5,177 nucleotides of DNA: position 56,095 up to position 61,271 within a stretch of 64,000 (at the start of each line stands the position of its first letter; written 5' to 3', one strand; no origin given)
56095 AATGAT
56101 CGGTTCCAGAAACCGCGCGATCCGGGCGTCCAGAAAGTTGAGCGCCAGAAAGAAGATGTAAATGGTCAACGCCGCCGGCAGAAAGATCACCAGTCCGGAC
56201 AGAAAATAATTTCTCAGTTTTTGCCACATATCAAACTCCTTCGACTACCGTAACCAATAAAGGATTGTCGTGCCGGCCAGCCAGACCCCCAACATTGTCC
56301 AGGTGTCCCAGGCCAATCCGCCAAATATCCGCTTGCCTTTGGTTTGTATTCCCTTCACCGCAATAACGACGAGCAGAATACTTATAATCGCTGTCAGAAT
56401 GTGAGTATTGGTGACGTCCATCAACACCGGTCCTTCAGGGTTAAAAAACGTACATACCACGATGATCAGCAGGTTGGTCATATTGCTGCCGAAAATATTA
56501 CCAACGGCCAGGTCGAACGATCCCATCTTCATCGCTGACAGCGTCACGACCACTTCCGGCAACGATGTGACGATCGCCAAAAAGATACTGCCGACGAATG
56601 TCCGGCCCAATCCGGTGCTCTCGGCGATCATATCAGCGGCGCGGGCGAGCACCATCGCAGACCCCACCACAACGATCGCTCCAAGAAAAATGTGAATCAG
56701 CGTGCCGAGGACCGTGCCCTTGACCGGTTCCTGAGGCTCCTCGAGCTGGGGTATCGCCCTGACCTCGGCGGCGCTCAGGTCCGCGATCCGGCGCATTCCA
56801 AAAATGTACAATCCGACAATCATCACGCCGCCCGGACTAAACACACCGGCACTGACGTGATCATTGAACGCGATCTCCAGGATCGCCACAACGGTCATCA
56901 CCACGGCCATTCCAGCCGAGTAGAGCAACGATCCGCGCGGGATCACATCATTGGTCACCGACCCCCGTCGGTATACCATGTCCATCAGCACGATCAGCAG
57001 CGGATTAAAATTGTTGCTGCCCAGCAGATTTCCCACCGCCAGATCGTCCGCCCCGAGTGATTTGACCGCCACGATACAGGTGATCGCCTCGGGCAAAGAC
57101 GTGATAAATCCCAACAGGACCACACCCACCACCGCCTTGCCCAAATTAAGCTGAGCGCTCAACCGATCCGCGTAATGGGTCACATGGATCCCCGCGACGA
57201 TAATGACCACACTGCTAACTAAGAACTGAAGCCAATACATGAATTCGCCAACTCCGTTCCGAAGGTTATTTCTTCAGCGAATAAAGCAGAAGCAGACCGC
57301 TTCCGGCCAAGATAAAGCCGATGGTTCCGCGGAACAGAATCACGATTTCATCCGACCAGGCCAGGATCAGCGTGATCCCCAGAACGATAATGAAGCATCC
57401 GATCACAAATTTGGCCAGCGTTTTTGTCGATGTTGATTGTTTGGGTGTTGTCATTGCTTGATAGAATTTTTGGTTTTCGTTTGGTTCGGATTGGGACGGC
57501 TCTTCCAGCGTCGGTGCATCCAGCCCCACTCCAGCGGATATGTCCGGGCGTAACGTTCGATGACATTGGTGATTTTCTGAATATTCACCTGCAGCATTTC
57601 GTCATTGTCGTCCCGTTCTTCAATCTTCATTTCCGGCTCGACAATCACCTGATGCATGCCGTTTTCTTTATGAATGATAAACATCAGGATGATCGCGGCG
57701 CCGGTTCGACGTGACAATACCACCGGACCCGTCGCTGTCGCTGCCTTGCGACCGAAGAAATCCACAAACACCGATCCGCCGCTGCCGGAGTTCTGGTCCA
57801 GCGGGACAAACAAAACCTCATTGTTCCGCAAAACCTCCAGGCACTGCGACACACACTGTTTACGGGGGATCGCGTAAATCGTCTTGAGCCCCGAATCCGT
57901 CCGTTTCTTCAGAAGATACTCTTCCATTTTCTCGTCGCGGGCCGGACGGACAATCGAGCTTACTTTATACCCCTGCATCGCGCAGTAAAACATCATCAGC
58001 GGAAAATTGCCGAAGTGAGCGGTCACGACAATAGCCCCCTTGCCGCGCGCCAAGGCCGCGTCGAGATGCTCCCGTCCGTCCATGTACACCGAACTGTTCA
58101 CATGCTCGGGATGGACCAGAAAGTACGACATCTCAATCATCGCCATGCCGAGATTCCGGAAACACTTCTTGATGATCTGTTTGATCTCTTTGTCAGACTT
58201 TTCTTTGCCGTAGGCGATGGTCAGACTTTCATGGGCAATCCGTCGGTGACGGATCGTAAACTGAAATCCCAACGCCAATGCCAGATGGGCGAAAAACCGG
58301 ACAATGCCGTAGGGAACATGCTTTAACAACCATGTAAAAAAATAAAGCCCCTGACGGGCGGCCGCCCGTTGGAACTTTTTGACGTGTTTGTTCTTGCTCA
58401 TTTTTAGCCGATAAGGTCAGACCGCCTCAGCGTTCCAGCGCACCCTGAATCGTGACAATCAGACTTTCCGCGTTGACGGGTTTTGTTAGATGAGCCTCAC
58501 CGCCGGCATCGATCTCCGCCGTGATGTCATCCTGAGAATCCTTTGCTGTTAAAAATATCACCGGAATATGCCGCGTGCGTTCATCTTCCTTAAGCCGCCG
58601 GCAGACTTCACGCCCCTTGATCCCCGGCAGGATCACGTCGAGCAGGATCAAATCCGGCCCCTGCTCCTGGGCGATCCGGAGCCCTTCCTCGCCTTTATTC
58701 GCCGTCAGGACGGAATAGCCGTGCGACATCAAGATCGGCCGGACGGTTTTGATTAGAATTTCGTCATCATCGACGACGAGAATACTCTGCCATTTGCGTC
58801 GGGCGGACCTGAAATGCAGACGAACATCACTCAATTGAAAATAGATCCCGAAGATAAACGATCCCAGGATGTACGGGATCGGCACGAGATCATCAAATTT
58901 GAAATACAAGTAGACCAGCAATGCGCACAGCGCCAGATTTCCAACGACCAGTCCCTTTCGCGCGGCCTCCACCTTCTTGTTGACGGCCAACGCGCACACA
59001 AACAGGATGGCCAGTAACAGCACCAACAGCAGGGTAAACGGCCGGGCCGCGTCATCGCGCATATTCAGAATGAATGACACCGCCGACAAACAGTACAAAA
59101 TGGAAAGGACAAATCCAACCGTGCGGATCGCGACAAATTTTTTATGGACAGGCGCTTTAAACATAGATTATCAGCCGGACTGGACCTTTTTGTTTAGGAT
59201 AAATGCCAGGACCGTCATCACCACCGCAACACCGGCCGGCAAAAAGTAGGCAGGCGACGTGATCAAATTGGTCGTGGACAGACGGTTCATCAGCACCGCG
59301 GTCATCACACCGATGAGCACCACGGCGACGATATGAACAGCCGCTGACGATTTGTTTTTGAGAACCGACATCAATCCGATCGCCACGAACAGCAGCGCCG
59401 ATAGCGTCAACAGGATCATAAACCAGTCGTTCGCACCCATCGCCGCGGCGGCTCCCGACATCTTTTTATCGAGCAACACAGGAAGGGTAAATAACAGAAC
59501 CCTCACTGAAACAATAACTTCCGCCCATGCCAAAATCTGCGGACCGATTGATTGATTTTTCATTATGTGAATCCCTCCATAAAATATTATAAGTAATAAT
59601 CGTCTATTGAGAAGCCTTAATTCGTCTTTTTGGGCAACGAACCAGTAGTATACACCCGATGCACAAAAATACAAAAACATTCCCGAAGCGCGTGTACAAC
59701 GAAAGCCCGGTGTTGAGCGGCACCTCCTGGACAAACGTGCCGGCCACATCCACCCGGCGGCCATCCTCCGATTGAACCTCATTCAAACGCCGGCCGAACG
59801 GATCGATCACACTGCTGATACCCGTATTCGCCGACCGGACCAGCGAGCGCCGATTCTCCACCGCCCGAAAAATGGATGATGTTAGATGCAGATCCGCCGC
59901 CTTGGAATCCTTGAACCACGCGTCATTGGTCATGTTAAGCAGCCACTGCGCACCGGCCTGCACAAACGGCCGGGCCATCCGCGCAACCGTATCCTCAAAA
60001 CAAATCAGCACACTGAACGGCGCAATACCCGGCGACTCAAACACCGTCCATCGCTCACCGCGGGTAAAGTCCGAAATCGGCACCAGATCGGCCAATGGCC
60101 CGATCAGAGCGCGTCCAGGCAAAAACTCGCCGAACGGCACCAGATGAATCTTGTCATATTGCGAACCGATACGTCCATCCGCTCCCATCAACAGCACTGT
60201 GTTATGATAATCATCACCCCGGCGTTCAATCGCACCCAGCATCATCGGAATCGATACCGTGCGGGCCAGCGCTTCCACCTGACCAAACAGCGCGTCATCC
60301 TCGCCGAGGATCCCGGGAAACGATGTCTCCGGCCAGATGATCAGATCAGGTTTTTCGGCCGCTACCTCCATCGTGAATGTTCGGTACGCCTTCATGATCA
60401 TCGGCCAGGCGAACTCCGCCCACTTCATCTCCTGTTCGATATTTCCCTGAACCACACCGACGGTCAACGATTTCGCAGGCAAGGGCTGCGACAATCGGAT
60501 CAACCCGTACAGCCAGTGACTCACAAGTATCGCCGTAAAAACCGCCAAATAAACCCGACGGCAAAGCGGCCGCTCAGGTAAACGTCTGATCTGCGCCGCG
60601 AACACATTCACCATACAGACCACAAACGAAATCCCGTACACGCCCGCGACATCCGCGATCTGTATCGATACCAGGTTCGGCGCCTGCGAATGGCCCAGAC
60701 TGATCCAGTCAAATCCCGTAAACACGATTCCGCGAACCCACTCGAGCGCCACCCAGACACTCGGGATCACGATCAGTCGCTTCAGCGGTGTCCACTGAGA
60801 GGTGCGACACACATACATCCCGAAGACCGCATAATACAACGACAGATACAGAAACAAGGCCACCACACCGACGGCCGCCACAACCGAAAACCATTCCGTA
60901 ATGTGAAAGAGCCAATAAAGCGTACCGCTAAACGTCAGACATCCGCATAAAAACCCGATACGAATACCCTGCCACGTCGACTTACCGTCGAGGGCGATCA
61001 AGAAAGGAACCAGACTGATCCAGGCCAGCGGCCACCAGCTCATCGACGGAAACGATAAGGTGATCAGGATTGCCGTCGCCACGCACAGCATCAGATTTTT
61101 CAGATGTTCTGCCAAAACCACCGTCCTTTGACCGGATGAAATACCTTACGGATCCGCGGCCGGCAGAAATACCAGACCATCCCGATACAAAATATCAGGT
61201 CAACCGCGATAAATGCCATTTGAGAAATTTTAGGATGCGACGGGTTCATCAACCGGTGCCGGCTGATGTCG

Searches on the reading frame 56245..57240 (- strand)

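Call 87: search_protein_families(library=pfam, proteins=[window:56245-57240:-], max_evalue=0.00001)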
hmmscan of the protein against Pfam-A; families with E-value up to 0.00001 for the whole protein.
window:56245-57240:- (331 aa): 1 family
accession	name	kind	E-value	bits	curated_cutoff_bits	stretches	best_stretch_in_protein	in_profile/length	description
PF01699.29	Na_Ca_ex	-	1.4e-32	113.2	24.9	2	183-300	5-124/151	Sodium/calcium exchanger protein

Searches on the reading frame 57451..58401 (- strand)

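Call 87: search_protein_families(library=pfam, proteins=[window:57451-58401:-], max_evalue=0.00001)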
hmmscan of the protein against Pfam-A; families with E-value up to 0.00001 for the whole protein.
window:57451-58401:- (316 aa): 1 family
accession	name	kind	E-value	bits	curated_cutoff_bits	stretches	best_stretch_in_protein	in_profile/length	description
PF03279.18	Lip_A_acyltrans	-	4.7e-48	164.3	22.3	1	20-300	20-294/295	Bacterial lipid A biosynthesis acyltransferase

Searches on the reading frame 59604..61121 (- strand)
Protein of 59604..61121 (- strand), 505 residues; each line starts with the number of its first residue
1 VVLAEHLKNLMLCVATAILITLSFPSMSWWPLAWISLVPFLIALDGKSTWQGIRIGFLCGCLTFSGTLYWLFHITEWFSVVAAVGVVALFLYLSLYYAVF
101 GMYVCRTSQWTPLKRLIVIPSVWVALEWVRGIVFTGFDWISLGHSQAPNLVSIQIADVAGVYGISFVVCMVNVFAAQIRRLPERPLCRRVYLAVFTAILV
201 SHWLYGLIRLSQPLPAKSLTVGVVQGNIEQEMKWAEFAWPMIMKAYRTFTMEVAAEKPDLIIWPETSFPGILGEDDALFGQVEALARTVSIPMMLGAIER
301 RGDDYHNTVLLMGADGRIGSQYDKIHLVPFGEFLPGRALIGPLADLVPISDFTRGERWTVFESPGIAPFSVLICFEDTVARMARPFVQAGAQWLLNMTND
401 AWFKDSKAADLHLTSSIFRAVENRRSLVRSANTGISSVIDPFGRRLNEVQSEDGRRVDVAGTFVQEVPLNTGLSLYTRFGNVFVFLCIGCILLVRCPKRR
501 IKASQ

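Call 87: search_protein_families(library=pfam, proteins=[window:59604-61121:-], max_evalue=0.00001)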
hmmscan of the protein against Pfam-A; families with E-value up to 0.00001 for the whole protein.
window:59604-61121:- (505 aa): 2 families
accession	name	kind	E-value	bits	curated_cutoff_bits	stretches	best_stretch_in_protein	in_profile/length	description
PF20154.4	LNT_N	-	2.3e-38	132.3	27.1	1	17-173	2-158/159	Apolipoprotein N-acyltransferase N-terminal domain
PF00795.27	CN_hydrolase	-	1e-26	94.3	23.2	1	220-451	1-235/256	Carbon-nitrogen hydrolase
